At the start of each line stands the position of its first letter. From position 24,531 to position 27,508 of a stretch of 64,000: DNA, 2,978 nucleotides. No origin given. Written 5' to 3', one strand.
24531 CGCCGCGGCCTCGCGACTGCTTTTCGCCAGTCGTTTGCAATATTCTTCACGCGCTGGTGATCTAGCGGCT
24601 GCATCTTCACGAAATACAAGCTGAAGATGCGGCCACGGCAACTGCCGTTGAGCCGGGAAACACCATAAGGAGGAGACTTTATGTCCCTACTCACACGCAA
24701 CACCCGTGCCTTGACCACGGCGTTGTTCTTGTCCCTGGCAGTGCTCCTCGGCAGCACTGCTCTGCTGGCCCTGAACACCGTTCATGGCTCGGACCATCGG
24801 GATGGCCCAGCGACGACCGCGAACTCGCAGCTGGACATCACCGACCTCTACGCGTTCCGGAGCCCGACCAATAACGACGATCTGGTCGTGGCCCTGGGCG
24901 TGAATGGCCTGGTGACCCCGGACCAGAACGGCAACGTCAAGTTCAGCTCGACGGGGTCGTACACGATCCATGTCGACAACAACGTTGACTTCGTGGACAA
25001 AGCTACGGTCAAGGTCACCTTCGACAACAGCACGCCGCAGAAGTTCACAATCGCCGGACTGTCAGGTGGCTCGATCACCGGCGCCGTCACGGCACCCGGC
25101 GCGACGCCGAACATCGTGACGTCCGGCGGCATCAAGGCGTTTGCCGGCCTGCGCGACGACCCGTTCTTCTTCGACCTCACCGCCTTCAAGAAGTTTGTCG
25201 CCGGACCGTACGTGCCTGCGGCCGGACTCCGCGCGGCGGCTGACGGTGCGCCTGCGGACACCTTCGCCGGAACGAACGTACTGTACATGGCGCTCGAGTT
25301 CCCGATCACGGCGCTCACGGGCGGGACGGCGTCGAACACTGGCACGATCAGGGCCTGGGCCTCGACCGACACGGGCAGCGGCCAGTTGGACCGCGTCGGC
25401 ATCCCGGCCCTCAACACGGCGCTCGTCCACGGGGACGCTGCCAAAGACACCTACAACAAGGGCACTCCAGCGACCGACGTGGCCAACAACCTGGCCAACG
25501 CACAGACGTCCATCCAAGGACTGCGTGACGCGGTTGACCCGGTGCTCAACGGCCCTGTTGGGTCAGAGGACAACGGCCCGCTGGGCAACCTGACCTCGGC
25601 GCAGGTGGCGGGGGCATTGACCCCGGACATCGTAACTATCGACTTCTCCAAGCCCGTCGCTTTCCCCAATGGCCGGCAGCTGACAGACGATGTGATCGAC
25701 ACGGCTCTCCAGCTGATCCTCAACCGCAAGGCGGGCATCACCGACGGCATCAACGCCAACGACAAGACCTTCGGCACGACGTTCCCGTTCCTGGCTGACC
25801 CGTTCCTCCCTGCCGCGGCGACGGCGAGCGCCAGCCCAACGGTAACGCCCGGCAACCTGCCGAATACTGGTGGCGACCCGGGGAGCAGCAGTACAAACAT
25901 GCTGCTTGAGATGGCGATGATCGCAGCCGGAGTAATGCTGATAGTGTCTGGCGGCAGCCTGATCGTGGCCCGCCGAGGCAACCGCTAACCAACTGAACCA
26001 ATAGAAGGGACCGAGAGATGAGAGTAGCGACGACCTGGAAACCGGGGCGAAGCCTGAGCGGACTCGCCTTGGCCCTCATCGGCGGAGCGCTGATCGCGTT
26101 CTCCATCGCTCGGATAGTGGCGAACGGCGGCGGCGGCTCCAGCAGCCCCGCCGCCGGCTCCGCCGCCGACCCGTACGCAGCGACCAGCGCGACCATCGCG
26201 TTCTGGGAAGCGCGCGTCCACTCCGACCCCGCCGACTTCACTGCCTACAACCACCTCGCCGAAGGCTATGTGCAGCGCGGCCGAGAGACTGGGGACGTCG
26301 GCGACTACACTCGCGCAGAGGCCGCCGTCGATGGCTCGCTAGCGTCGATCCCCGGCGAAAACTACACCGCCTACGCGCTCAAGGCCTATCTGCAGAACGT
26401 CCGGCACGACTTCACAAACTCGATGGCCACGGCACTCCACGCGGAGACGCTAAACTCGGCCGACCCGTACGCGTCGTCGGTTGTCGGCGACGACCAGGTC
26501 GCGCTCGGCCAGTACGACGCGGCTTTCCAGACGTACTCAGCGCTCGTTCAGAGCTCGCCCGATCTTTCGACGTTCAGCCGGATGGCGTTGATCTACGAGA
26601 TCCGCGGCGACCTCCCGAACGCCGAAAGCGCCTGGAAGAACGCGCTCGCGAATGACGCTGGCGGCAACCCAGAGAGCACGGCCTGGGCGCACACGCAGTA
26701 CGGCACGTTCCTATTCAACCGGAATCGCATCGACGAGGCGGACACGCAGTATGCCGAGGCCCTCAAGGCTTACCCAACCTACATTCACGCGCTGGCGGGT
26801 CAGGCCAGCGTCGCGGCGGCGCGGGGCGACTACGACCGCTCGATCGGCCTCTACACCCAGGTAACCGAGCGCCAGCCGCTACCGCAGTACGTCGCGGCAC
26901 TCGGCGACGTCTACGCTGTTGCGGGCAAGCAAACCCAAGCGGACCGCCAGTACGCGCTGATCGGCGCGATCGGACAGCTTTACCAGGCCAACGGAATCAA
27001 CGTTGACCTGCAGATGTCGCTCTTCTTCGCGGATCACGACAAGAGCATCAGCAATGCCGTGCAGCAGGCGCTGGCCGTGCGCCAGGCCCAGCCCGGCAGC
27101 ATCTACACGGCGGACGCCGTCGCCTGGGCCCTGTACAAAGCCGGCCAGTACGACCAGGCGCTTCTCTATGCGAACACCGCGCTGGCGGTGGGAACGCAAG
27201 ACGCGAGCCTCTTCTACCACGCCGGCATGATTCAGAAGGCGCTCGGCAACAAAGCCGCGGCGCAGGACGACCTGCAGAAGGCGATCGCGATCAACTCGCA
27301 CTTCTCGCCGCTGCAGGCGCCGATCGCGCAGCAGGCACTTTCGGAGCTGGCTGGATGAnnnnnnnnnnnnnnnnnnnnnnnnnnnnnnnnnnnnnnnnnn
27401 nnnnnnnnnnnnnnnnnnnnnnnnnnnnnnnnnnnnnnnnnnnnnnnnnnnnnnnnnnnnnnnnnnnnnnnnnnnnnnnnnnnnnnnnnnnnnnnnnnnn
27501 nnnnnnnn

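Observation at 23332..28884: ECF sigma/anti-sigma pair upstream of an LPXTG-anchored DUF4331 protein, a TPR membrane protein, and an RcnA-like metal permease fusion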

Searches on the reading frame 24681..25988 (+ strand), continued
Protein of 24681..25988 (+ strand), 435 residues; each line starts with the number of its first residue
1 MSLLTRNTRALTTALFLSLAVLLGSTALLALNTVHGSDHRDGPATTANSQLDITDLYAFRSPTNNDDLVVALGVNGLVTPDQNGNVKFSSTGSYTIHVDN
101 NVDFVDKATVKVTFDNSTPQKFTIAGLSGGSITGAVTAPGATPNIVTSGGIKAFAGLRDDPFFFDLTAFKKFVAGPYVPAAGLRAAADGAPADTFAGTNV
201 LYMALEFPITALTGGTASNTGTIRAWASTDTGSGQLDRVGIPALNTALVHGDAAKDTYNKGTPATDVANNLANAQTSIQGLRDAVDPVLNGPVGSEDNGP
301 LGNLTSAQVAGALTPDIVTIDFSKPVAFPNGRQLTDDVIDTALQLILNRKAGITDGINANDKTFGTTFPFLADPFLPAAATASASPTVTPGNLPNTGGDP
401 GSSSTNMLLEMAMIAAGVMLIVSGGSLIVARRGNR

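Call 86: search_protein_representatives(alignment_id=A3)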
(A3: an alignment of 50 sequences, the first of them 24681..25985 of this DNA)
Query: 50 sequences, 425 profile positions. Proteins with E-value up to 0.001 (for the whole library): 6335; up to 1e-10: 2687; up to 1e-30: 467. The best 150 are listed.
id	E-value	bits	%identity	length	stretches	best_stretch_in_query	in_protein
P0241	2.1e-156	537.5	-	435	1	16-423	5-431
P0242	1.5e-154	531.4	-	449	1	3-422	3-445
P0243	2.1e-151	521.0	-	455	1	4-392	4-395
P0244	5.1e-150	516.4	-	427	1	12-422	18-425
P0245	1.6e-148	511.5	-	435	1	6-424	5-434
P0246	1.1e-116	406.6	-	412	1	16-422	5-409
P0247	1.1e-110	386.8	-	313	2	212-420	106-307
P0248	8.9e-104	364.1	-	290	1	18-252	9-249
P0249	1.7e-102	359.8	-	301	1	143-422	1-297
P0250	1.0e-87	311.1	-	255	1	203-415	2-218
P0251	2.0e-85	303.6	-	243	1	16-252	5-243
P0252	5.9e-85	302.1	-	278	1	181-360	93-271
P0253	6.3e-84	298.7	-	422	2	8-228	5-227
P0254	3.9e-75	269.7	-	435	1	20-418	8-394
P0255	2.9e-74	266.8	-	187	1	237-422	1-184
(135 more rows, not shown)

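Call 90: fold_search(model_id=the predicted structure, library=pdb)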
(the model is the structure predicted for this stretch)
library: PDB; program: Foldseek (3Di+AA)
matches with E <= 10: 935; with E <= 0.001: 0
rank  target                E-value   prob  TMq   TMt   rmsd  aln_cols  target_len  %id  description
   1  4jpq_A                6.0e-03  0.77  0.16  0.27  12.7       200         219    8  Crystal structure of a putative carbohydrate-binding protein (BACUNI_03838) from Bacteroides uniformis ATCC 8492 at 2. (released 2013-04-17)
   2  4jpq_B                8.0e-03  0.80  0.14  0.24  10.8       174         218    9  Crystal structure of a putative carbohydrate-binding protein (BACUNI_03838) from Bacteroides uniformis ATCC 8492 at 2. (released 2013-04-17)
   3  8pb1_C                1.3e-02  0.09  0.07  0.15  21.4       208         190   10  Cryo-EM structure of a pre-dimerized murine IL-12 complete extracellular signaling complex (Class 1), obtained after l (released 2024-02-07)
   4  8vwp_A                2.1e-02  0.07  0.09  0.08  25.5       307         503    8  Langya Virus attachment (G) glycoprotein with K85L/L86K mutation (released 2024-05-01)
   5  4bq6_A                2.9e-02  0.08  0.09  0.17  25.8       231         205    8  Crystal structure of the RGMB-NEO1 complex form 1 (released 2013-06-12)
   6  4bq7_A                3.4e-02  0.08  0.09  0.17  25.8       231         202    8  Crystal structure of the RGMB-Neo1 complex form 2 (released 2013-06-12)
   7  6z3m_E                4.8e-02  0.06  0.08  0.16  25.9       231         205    8  Repulsive Guidance Molecule B (RGMB) in complex with Growth Differentiation Factor 5 (GDF5) and Neogenin 1 (NEO1). (released 2020-07-01)
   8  9eza_D                5.1e-02  0.06  0.08  0.16  22.0       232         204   11  Interleukin-31 Receptor D1D2 in complex with Nemolizumab derived scFv (released 2025-07-16)
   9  6giz_A                5.7e-02  0.60  0.17  0.15   8.4       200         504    9  PURPLE ACID PHYTASE FROM WHEAT ISOFORM B2 - SUBSTRATE COMPLEX (released 2019-11-27)
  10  5z1l_A                6.4e-02  0.28  0.16  0.29  13.5       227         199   12  Cryo-EM structure of Methanoccus maripaludis archaellum (released 2019-02-13)
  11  8sm1_G                6.8e-02  0.33  0.17  0.17   9.7       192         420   11  CRYSTAL STRUCTURE OF HUMAN ANTIBODY 769A9 IN COMPLEX WITH EPSTEIN-BARR VIRUS MAJOR GLYCOPROTEIN GP350 (released 2024-05-01)
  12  4bqb_C                7.2e-02  0.06  0.09  0.17  26.0       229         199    8  Crystal structure of the FN5 and FN6 domains of NEO1, form 2 (released 2013-06-12)
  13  8tvi_A                8.1e-02  0.07  0.11  0.09  25.0       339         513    8  Langya Virus G glycoprotein (LayV G) with stabilizing mutations (released 2024-05-01)
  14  7ne1_B                8.1e-02  0.06  0.09  0.13  26.1       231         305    8  Structure of the complex between Netrin-1 and its receptor Neogenin (released 2021-03-31)
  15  1ggt_B                8.1e-02  0.06  0.10  0.07  24.5       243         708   12  THREE-DIMENSIONAL STRUCTURE OF A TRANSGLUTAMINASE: HUMAN BLOOD COAGULATION FACTOR XIII (released 1995-07-31)
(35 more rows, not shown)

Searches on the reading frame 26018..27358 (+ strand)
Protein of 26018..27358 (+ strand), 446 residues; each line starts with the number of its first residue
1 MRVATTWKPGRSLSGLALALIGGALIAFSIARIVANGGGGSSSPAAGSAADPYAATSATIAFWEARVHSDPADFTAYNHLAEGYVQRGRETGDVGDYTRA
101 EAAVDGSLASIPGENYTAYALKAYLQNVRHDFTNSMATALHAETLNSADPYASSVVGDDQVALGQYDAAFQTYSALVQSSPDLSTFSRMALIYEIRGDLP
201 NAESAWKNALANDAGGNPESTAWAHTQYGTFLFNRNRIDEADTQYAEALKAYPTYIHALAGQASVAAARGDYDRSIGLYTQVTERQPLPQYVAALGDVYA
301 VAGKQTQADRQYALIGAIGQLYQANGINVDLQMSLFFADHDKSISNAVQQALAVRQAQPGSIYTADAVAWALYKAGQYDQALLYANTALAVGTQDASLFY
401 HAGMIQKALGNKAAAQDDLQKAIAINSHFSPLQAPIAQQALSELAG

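Call 8: search_protein_families(library=pfam, proteins=[window:26018-27358:+], max_evalue=0.01)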
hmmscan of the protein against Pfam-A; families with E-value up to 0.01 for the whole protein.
window:26018-27358:+ (446 aa): 13 families
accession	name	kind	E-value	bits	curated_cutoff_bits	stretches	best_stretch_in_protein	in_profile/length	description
PF07719.23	TPR_2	-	8.1e-15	54.1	27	0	368-390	7-29/34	Tetratricopeptide repeat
PF13424.12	TPR_12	-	6.8e-11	42.6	30.1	1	184-253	4-76/77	Tetratricopeptide repeat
PF00515.34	TPR_1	-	1.1e-10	41.3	27.8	0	398-429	3-34/34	Tetratricopeptide repeat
PF13428.12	TPR_14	-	3.4e-09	36.9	23.5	0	223-261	2-40/44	Tetratricopeptide repeat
PF13432.12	TPR_16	-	4.9e-09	36.9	32.7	1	233-284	8-59/65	Tetratricopeptide repeat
PF13181.12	TPR_8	-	3.3e-08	33.5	25.7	1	396-427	1-32/34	Tetratricopeptide repeat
PF13174.12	TPR_6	-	4.3e-06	27.5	26.3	0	399-423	3-27/33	Tetratricopeptide repeat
PF14559.12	TPR_19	-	0.00023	21.9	25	1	236-295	5-65/68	Tetratricopeptide repeat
PF13371.12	TPR_9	-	0.00024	21.5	35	1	375-440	8-68/73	Tetratricopeptide repeat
PF13176.12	TPR_7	-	0.00047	20.5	27.9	0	258-287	1-32/36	Tetratricopeptide repeat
PF14853.12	Fis1_TPR_C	-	0.0016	19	25.3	0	369-391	8-30/53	Fis1 C-terminal tetratricopeptide repeat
PF13374.12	TPR_10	-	0.0034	17.8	27.5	0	229-251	9-31/42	Tetratricopeptide repeat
PF24575.1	TPR_Slam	-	0.0058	17.5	35.2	0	260-288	51-79/104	Surface lipoprotein assembly modifier, N-terminal TPR repeats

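Call 9: search_protein_families(library=ncbifam, proteins=[window:26018-27358:+], max_evalue=0.01)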
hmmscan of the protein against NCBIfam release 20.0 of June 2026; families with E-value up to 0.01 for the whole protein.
window:26018-27358:+ (446 aa): 19 families
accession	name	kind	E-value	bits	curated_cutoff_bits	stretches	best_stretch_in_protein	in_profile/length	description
TIGR02917.1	PEP_TPR_lipo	equivalog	2.1e-16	59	312.2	1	61-427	520-868/899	XrtA/PEP-CTERM system TPR-repeat protein PrsT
TIGR02521.1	type_IV_pilW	equivalog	4.5e-10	39.5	154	1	167-312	48-192/234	type IV pilus biogenesis/stability protein PilW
NF040959.1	MamA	equivalog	1.8e-08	34.1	200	1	344-429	87-172/204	magnetosome protein MamA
NF033758.1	gliding_GltE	equivalog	2.4e-07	30.1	225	1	339-442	169-268/411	adventurous gliding motility TPR repeat lipoprotein GltE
NF033762.1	social_mot_Tgl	equivalog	4.7e-07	29.4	225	1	196-284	44-128/252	social motility TPR repeat lipoprotein Tgl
NF008520.0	PRK11447.1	equivalog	2.1e-06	25.8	858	1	108-421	225-554/1157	cellulose synthase complex outer membrane protein BcsC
NF002725.1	PRK02603.1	equivalog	2.3e-06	27.7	143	0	372-428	45-104/173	photosystem I assembly protein Ycf3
TIGR00990.1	3a0801s09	subfamily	2.7e-06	26.3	757.25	1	374-429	377-432/615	mitochondrial import receptor subunit TOM70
NF008757.0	PRK11788.1-5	equivalog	2.9e-06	26.7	363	1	152-307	109-267/388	lipopolysaccharide assembly protein LapB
NF033920.0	C39_PA2778_fam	equivalog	0.00015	21.3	150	1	235-311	169-246/255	PA2778 family cysteine peptidase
TIGR02552.1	LcrH_SycD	equivalog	0.00069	19.3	104.8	1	356-441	46-130/136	SycD/LcrH family type III secretion system chaperone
NF011886.0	PRK15359.1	equivalog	0.001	18.9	146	0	345-427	41-123/144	type III secretion system chaperone protein SscB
TIGR02795.1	tol_pal_ybgF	equivalog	0.0016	19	90.1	0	217-287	32-107/119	tol-pal system protein YbgF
NF041522.1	TPR_sll0314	equivalog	0.0019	17.5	225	1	355-424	174-242/275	Sll0314/Alr1548 family TPR repeat-containing protein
NF047371.1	FlcA_CTERM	equivalog_domain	0.0025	16.4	300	0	227-306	160-242/646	periplasmic flagellar collar protein FlcA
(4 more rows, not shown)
